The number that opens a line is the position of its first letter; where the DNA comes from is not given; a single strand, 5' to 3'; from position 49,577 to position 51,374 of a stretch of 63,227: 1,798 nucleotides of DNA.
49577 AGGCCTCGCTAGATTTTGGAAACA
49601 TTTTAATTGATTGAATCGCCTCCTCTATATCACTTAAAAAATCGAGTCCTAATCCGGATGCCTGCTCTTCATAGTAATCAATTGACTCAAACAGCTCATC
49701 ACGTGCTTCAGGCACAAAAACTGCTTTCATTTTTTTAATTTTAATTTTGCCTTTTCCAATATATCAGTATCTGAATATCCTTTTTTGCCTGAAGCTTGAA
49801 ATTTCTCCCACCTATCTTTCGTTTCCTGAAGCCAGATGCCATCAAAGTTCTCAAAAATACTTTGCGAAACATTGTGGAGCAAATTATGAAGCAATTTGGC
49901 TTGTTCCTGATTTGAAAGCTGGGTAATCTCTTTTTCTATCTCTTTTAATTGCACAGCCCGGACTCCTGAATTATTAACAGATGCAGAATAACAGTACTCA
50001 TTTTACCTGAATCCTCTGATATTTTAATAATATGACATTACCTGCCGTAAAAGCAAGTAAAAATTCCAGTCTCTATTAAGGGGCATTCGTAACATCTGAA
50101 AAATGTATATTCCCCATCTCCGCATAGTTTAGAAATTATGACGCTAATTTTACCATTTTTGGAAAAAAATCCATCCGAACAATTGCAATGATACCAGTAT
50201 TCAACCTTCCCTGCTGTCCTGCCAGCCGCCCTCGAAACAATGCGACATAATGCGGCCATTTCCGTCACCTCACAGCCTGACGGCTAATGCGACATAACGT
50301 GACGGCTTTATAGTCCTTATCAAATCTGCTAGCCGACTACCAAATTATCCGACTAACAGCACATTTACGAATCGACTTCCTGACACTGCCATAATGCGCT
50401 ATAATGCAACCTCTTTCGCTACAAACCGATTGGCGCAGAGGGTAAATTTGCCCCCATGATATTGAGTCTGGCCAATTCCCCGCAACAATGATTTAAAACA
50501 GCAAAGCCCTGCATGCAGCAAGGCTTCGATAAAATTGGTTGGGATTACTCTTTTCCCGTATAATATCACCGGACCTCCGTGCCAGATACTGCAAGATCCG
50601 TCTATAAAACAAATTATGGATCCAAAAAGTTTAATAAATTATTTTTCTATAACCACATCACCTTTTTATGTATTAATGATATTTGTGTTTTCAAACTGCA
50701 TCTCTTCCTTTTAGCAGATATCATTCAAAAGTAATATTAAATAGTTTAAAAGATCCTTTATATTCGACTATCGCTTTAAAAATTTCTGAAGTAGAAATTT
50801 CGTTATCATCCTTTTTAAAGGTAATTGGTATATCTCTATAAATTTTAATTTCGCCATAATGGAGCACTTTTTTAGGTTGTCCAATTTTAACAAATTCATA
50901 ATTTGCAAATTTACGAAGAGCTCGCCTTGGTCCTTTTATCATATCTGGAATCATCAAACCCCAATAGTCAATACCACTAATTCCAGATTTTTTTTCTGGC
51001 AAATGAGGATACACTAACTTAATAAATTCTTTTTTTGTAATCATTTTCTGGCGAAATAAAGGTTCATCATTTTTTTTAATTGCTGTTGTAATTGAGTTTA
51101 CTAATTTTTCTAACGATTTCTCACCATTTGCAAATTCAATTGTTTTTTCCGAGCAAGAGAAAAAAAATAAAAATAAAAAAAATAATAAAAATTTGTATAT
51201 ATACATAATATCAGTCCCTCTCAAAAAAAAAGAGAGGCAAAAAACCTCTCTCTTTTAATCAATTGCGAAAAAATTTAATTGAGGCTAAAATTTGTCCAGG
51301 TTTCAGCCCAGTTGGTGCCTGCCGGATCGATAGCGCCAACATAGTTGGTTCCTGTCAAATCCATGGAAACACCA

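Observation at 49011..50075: Toxin-antitoxin operon and DUF1640-like gene each preceded by an identical 57-bp promoter-containing repeat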

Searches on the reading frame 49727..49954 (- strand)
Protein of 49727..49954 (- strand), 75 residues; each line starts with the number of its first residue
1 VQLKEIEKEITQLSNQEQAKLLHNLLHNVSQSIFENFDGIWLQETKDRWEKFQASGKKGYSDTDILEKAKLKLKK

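Call 7: search_protein_families(library=pfam, proteins=[window:49727-49954:-], max_evalue=0.01)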
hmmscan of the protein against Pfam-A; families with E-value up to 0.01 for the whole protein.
window:49727-49954:- (75 aa): 1 family
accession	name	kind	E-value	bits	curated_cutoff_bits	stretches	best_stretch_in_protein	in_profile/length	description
PF09720.15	Unstab_antitox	-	0.0043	17.5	23.3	1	12-54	1-43/54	Putative addiction module component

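Call 16: find_encoding_contigs(protein=window:49727-49954:-, flank=10000, max_places=10)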
Protein window:49727-49954:- (75 aa): 1 contig read that carries it; 1 place shown.
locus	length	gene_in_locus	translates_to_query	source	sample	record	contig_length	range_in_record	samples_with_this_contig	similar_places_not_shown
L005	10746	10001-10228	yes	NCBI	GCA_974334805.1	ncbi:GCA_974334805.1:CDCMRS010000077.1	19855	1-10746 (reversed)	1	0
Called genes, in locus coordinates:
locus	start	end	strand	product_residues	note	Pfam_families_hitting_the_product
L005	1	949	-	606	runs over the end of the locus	PF00512:HisKA, PF02518:HATPase_c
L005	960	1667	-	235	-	PF00072:Response_reg, PF23198:PDE8A_N (weak), PF00486:Trans_reg_C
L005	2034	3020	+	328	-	PF01618:MotA_ExbB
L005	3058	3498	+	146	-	PF02472:ExbD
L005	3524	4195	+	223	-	PF03544:TonB_C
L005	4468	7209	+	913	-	PF13620:CarboxypepD_reg, PF13715:CarbopepD_reg_2, PF07715:Plug, PF00593:TonB_dep_Rec_b-barrel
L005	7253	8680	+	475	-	PF28492:Beta_helix_4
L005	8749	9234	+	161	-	-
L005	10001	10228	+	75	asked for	-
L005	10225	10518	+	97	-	PF05016:ParE_toxin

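Call 41: search_protein_families(library=ncbifam, proteins=[window:49727-49954:-], max_evalue=0.1)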
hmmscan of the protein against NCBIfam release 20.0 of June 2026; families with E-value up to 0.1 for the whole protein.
window:49727-49954:- (75 aa): 1 family
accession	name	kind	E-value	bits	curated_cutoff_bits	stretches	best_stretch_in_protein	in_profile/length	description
TIGR00526.1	folB_dom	domain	0.08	13.1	45.05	1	4-38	54-88/122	FolB domain-containing protein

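Call 42: search_solved_structures(query=window:49727-49954:-, max_evalue=10)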
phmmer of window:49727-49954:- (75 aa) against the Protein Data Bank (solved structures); distinct sequences matched with E-value up to 10: 2.
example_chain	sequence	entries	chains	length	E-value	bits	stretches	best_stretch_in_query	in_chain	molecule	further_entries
8rpf_A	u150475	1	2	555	1.2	12.7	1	39-68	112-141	alcohol oxidase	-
1y7b_A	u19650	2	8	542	1.8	12.1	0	31-65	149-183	Beta-xylosidase, family 43 glycosyl hydrolase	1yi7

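Call 48: find_homologous_proteins(query=window:49727-49954:-, max_evalue=0.001)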
Query window:49727-49954:- (75 aa): 1 proteins with E <= 0.001 among 1 candidates.
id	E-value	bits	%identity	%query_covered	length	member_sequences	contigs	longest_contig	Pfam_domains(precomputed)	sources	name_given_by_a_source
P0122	9.5e-41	154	100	100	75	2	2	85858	-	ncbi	-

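Call 55: search_protein_representatives(protein=window:49727-49954:-)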
Query: 75 residues. Proteins with E-value up to 0.001 (for the whole library): 12; up to 1e-10: 1; up to 1e-30: 1. The best 12 are listed.
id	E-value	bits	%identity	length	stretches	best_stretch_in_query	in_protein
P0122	3.0e-41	153.7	100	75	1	1-75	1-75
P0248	3.5e-05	39.7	32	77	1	1-73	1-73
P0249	3.9e-05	39.6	30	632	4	29-69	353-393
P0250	4.5e-05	39.4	39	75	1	1-75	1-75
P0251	5.8e-05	39.0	39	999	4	44-70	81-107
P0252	5.9e-05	39.0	31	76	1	4-74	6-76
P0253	6.1e-05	39.0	37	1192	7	46-68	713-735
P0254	1.0e-04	38.2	33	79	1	2-73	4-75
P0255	1.6e-04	37.7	28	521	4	14-62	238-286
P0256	2.0e-04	37.3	27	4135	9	24-60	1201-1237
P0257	2.3e-04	37.1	32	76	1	2-72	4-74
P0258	4.3e-04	36.3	30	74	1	1-74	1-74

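Call 56: search_protein_families(library=pfam, proteins=[P0248, P0250, P0252, P0254, P0257, P0258], max_evalue=0.01)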
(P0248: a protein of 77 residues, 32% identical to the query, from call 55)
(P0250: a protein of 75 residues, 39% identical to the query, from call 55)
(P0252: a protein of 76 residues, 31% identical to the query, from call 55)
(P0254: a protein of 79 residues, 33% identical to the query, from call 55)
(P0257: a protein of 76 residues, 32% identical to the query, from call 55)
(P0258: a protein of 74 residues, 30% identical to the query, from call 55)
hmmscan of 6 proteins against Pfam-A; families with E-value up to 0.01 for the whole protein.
P0248 (77 aa): 1 family
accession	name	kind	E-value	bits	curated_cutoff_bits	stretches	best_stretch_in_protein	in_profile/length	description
PF09720.15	Unstab_antitox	-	8.5e-09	35.8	23.3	1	13-65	2-54/54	Putative addiction module component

P0250 (75 aa): 1 family
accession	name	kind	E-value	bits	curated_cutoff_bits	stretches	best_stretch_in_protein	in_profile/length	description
PF09720.15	Unstab_antitox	-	2.8e-13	50.1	23.3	1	12-64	1-53/54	Putative addiction module component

P0252 (76 aa): 1 family
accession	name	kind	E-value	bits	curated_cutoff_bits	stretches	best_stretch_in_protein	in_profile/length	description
PF09720.15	Unstab_antitox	-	1.2e-11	44.9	23.3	1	15-67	2-54/54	Putative addiction module component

P0254 (79 aa): 1 family
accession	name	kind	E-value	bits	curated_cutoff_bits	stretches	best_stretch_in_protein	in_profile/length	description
PF09720.15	Unstab_antitox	-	6.1e-11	42.6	23.3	1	14-67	1-54/54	Putative addiction module component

P0257 (76 aa): 1 family
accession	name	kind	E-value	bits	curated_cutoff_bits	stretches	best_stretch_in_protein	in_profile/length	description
PF09720.15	Unstab_antitox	-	4e-12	46.4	23.3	1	15-67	2-54/54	Putative addiction module component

P0258 (74 aa): 1 family
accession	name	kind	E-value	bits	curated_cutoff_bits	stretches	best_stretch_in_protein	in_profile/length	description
PF09720.15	Unstab_antitox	-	2.2e-07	31.2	23.3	1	12-65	1-54/54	Putative addiction module component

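Call 58: search_solved_structures(query=A3, max_evalue=1)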
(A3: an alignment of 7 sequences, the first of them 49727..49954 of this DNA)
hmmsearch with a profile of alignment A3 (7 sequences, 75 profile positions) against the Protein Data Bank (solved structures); distinct sequences matched with E-value up to 1: 4.
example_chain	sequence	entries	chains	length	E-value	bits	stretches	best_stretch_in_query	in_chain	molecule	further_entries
6y07_A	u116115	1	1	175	0.03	17.4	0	9-67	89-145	sohair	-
9crn_A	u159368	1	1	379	0.36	13.9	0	9-50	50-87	Transglutaminase-like domain-containing protein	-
4xj6_A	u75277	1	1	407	0.72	13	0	7-37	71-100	VC0179-like protein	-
6tmg_q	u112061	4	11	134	0.75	12.9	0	43-71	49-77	ATPTG11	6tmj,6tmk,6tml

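Call 64: predict_structure(alignment_id=A3)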
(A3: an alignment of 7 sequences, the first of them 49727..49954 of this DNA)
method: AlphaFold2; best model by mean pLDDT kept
length: 75 residues; sequences in the alignment: 7
mean_pLDDT: 77.4   pTM: 0.35
mean pLDDT of the five models: 77.4, 75.5, 75.3, 74.3, 73.3
residues with pLDDT >= 90: 3; 70-90: 56; 50-70: 16; < 50: 0
segments of 3 or more residues with pLDDT < 50: none
pLDDT, mean of each block of 10 residues (from residue 1): 81 90 83 65 81 69 75 72
secondary structure, 60 per line:
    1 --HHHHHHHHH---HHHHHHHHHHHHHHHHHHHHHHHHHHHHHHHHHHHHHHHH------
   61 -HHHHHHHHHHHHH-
elements in order: H3-11 H15-54 H62-74

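Call 66: fold_search(model_id=the predicted structure, library=pdb)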
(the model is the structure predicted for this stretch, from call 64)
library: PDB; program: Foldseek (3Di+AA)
matches with E <= 10: 5; with E <= 0.001: 0
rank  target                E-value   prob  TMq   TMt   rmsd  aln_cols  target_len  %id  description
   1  1zav_X                4.6e+00  0.38  0.36  0.90   0.6        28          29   32  Ribosomal Protein L10-L12(NTD) Complex, Space Group P21 (released 2005-07-12)
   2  4zws_A                6.9e+00  0.09  0.49  0.28   7.5        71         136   18  Crystal Structure of the Bacteriophage T4 recombination mediator protein UvsY, Lattice Type III (released 2016-03-02)
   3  2wbt_B                6.9e+00  0.05  0.20  0.16   4.3        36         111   19  The Structure of a Double C2H2 Zinc Finger Protein from a Hyperthermophilic Archaeal Virus in the Absence of DNA (released 2010-03-31)
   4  1zav_U                7.5e+00  0.25  0.36  0.87   0.6        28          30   32  Ribosomal Protein L10-L12(NTD) Complex, Space Group P21 (released 2005-07-12)
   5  4zws_B                8.8e+00  0.05  0.42  0.29  10.7        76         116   18  Crystal Structure of the Bacteriophage T4 recombination mediator protein UvsY, Lattice Type III (released 2016-03-02)

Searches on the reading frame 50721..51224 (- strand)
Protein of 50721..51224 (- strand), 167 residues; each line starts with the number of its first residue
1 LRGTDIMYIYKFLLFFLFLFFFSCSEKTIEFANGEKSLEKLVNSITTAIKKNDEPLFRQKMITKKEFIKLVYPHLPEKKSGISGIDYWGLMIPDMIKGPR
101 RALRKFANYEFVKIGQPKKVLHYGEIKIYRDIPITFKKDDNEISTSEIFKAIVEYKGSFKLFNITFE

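Call 7: search_protein_families(library=pfam, proteins=[window:50721-51224:-], max_evalue=0.01)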
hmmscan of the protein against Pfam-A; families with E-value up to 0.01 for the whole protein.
window:50721-51224:- (167 aa): 0 families

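Call 41: search_protein_families(library=ncbifam, proteins=[window:50721-51224:-], max_evalue=0.1)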
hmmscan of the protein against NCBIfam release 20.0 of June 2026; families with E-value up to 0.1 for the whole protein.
window:50721-51224:- (167 aa): 2 families
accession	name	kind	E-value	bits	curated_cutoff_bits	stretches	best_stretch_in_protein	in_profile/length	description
NF053689.1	BamJ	equivalog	0.003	17.9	100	1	8-54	6-55/184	BamJ family beta-barrel-assembly machinery protein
NF004728.0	PRK06073.1-4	equivalog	0.091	12.9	124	0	41-90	78-127/129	NADH dehydrogenase subunit A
